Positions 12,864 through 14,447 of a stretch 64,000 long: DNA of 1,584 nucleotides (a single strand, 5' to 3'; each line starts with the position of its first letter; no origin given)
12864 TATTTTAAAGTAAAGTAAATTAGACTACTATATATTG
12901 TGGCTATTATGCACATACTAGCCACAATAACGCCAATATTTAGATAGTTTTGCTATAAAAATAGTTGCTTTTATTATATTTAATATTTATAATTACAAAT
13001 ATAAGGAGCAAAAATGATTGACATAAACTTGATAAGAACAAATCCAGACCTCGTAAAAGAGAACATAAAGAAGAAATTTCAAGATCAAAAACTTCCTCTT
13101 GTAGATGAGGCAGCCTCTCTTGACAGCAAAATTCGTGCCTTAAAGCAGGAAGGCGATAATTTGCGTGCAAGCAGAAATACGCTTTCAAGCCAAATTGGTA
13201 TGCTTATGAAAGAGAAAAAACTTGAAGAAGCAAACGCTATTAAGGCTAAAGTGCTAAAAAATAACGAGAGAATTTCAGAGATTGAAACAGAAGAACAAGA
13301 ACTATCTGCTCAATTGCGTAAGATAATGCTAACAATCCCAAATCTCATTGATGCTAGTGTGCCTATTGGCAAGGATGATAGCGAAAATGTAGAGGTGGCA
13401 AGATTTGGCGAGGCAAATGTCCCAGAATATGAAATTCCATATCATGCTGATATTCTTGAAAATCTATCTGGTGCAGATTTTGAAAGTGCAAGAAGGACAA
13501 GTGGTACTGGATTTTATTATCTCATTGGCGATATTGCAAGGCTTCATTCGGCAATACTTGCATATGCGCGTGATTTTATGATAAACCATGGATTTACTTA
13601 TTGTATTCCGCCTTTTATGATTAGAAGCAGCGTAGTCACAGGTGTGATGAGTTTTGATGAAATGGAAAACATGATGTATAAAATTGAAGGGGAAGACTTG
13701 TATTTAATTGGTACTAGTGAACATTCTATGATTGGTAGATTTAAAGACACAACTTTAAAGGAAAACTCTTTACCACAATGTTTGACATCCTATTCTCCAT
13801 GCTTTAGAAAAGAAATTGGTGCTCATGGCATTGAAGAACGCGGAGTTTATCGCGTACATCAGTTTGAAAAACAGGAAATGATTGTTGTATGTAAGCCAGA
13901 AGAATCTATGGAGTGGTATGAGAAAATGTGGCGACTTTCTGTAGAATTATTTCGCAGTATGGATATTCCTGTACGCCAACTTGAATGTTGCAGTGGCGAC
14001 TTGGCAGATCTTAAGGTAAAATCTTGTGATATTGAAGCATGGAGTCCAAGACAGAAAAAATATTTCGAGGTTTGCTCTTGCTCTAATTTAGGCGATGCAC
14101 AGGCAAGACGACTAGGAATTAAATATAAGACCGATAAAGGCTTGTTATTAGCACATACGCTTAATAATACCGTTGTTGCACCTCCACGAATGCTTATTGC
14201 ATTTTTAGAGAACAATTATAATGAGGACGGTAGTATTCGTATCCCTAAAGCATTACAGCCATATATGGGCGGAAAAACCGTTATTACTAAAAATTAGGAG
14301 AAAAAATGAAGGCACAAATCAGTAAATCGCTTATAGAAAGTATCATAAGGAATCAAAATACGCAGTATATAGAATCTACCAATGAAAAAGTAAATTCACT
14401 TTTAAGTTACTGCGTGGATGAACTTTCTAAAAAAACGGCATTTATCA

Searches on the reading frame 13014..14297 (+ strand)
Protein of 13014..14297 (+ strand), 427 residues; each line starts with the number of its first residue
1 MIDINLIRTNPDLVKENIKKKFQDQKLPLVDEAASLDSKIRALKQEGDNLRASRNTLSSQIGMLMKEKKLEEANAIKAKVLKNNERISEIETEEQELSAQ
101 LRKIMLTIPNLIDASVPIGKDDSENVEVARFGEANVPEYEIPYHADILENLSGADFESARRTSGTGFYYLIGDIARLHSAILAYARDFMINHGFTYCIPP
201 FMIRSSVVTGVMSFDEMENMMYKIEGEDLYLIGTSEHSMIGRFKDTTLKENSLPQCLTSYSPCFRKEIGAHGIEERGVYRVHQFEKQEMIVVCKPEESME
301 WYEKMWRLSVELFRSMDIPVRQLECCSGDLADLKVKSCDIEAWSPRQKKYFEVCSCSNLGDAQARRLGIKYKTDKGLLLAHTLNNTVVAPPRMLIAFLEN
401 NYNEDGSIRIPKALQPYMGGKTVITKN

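Call 64: search_protein_families(library=pfam, proteins=[window:13014-14297:+], max_evalue=0.00001)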
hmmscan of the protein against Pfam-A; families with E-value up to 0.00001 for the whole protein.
window:13014-14297:+ (427 aa): 2 families
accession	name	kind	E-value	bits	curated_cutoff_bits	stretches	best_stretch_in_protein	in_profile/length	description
PF00587.30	tRNA-synt_2b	-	6.5e-30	104.9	29.3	1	226-401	8-179/179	tRNA synthetase class II core domain (G, H, P, S and T)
PF02403.27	Seryl_tRNA_N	-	1.1e-26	93.7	28.2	1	1-111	1-107/108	Seryl-tRNA synthetase N-terminal domain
